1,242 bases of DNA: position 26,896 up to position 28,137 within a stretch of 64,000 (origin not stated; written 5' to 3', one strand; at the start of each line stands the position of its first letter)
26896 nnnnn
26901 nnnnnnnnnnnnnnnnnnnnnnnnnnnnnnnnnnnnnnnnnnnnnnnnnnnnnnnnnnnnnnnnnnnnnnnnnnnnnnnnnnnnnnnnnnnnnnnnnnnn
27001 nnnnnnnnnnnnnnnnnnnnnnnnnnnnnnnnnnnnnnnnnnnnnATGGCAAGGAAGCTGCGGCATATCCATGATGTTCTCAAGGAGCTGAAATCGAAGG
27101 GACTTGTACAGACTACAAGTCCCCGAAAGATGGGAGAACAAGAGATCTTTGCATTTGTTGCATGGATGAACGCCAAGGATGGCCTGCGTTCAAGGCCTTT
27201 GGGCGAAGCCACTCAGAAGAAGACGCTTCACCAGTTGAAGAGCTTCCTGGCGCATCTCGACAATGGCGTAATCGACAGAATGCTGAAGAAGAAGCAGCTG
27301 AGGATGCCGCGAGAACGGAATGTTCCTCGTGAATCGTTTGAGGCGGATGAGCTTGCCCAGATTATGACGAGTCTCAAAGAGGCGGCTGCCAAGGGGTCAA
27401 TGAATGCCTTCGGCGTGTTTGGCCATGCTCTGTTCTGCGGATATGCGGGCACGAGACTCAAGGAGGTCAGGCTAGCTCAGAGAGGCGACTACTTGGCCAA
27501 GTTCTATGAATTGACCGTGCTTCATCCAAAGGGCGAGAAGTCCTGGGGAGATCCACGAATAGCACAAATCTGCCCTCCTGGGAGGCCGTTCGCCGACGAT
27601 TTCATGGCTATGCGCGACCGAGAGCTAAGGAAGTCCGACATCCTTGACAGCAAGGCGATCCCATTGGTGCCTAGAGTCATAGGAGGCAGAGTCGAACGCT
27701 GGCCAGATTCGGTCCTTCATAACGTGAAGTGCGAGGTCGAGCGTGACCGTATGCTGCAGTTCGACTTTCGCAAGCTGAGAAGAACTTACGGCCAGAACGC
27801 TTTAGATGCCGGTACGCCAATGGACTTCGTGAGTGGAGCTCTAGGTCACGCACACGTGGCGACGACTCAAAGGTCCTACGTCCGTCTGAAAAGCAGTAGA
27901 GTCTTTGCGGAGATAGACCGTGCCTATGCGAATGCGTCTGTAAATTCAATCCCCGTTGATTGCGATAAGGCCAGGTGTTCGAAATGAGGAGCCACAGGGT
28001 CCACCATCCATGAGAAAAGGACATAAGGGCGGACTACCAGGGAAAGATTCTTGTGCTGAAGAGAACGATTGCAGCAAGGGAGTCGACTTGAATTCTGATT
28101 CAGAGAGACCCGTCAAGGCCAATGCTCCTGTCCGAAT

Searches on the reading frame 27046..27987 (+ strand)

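Call 55: search_protein_families(library=pfam, proteins=[window:27046-27987:+], max_evalue=0.001)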
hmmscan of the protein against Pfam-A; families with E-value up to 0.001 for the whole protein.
window:27046-27987:+ (313 aa): 1 family
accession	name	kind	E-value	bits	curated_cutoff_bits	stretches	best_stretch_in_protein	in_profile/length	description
PF00589.27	Phage_integrase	-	1.3e-05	25.5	27.1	1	232-282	122-169/172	Phage integrase family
